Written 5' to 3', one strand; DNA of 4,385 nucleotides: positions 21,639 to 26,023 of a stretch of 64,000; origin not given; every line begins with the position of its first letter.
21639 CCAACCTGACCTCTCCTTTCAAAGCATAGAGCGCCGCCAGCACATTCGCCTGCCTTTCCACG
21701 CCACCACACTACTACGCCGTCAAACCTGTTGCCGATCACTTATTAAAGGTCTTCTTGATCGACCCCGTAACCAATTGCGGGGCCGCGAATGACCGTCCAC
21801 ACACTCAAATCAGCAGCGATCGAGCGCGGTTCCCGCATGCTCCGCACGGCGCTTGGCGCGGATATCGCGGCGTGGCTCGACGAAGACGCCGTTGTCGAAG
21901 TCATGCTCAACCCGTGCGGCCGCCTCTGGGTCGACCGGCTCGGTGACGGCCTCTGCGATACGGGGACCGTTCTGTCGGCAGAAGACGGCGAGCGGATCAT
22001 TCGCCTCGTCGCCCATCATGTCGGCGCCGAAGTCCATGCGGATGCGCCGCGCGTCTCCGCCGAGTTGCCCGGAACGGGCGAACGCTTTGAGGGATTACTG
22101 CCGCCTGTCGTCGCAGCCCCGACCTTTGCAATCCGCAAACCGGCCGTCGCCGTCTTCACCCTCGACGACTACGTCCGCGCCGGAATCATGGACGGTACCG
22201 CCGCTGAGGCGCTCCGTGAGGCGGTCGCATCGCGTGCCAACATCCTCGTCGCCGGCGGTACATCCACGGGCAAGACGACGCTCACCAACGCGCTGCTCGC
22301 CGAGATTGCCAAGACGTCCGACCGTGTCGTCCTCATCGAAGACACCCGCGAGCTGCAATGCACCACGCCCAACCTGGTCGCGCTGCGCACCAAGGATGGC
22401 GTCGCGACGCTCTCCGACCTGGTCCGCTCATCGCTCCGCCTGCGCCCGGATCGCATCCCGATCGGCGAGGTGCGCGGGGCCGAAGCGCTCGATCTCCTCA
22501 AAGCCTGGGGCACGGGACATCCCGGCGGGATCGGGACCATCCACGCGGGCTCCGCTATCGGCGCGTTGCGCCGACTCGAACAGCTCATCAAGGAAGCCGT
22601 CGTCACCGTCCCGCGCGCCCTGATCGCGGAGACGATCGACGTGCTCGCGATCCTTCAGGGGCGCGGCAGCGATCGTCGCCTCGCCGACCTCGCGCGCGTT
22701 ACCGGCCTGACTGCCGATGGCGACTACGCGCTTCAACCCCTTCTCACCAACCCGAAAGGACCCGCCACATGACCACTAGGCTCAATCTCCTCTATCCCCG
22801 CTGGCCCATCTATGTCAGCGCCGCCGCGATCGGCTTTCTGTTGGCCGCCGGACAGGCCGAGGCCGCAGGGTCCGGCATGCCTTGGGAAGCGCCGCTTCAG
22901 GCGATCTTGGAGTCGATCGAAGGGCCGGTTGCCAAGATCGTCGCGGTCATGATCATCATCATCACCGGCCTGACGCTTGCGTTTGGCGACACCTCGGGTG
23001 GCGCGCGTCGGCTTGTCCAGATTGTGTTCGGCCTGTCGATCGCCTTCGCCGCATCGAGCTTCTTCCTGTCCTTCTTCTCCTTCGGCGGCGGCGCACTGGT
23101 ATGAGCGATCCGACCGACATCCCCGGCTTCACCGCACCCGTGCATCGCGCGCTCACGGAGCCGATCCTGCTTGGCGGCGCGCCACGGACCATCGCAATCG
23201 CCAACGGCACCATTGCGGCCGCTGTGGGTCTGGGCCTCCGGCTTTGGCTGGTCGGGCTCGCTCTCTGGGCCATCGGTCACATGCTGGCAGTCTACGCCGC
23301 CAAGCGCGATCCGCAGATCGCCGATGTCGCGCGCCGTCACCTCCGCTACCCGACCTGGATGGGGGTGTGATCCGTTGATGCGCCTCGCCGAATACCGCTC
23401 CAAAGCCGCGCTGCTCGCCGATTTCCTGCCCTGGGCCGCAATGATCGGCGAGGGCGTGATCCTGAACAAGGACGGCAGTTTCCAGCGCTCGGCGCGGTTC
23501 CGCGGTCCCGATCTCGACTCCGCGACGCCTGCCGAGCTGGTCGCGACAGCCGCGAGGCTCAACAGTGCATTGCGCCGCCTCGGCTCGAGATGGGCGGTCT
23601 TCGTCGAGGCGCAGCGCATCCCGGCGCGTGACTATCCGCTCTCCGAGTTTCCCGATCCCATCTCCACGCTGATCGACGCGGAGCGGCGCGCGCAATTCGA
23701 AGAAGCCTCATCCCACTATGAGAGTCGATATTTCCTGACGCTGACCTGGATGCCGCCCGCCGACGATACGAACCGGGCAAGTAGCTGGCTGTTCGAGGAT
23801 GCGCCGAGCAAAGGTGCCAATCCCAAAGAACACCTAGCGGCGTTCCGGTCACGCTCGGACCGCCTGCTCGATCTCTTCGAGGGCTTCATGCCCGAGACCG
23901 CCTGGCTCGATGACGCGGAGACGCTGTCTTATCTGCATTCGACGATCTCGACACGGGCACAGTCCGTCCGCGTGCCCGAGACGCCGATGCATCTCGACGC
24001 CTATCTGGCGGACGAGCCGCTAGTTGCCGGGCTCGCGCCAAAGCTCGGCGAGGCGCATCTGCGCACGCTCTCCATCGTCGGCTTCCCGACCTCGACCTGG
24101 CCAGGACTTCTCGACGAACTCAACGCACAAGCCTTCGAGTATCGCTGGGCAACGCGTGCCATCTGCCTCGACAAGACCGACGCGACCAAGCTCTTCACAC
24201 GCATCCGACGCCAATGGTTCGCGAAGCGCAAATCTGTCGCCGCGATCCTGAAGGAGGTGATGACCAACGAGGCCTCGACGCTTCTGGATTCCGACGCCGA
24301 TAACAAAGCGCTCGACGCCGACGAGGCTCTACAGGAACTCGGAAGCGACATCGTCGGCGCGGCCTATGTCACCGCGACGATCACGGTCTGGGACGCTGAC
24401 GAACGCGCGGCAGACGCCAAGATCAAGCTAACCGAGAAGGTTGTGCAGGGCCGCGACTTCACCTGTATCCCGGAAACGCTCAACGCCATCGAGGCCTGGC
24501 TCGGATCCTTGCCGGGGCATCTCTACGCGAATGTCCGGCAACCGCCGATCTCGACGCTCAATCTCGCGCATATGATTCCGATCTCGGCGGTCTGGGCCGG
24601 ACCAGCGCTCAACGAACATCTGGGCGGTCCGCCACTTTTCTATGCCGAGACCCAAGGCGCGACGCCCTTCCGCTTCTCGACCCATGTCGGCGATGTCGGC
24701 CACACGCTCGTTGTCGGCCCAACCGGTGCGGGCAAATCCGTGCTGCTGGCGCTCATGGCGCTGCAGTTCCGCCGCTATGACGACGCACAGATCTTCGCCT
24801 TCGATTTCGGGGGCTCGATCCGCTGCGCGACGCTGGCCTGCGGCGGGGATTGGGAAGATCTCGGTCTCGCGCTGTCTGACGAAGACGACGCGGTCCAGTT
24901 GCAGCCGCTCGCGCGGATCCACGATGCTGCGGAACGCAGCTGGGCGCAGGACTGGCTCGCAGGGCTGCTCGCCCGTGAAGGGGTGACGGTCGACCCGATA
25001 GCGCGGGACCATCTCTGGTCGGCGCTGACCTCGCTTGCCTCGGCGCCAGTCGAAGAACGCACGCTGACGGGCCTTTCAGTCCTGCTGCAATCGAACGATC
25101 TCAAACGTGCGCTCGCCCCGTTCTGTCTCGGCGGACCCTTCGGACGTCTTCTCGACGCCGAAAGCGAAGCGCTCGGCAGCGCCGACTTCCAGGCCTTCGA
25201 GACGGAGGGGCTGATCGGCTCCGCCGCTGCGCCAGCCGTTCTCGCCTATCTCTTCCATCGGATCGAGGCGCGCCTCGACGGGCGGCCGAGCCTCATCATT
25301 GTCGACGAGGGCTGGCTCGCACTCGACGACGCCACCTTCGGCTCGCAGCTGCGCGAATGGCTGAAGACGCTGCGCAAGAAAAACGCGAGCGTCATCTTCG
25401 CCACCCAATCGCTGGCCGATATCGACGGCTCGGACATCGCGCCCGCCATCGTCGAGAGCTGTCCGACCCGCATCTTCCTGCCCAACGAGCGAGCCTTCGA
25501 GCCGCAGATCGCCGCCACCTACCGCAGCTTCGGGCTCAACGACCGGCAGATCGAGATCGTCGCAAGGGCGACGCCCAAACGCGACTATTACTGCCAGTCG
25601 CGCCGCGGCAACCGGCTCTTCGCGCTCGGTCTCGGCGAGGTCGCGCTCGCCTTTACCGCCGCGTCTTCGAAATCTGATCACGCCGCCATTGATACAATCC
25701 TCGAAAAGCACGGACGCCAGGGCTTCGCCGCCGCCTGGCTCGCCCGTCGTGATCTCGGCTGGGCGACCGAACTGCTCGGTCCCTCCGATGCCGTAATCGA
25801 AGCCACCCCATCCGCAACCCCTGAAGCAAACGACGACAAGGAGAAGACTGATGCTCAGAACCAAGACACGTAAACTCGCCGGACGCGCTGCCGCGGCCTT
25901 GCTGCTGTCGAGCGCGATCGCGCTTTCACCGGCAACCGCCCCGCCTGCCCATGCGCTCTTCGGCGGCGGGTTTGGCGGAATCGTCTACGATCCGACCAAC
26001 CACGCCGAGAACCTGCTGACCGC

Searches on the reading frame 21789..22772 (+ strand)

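Call 56: search_protein_families(library=pfam, proteins=[window:21789-22772:+], max_evalue=0.001)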
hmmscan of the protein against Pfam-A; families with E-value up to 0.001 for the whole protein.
window:21789-22772:+ (327 aa): 3 families
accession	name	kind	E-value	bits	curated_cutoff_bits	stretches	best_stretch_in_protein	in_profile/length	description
PF00437.27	T2SSE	-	1.7e-35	122.8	24.9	1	106-285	100-271/370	Type II/IV secretion system protein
PF06414.18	Zeta_toxin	-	6.2e-05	23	22.3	1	150-214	17-78/199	Zeta toxin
PF13191.12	AAA_16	-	0.00036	21.5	32.6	0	140-209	14-91/167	AAA ATPase domain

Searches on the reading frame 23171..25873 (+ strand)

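Call 56: search_protein_families(library=pfam, proteins=[window:23171-25873:+], max_evalue=0.001)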
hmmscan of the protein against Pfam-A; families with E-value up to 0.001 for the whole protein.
window:23171-25873:+ (900 aa): 3 families
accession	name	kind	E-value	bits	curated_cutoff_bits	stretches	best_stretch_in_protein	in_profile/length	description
PF19044.6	P-loop_TraG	-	9.2e-11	41.5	25.8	1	645-797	185-342/413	TraG P-loop domain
PF03135.19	CagE_TrbE_VirB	-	2.7e-06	27.9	21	1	249-456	14-204/204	CagE, TrbE, VirB family, component of type IV transporter system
PF12696.13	TraG-D_C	-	0.00038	20.8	22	1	726-780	17-75/126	TraM recognition site of TraD and TraG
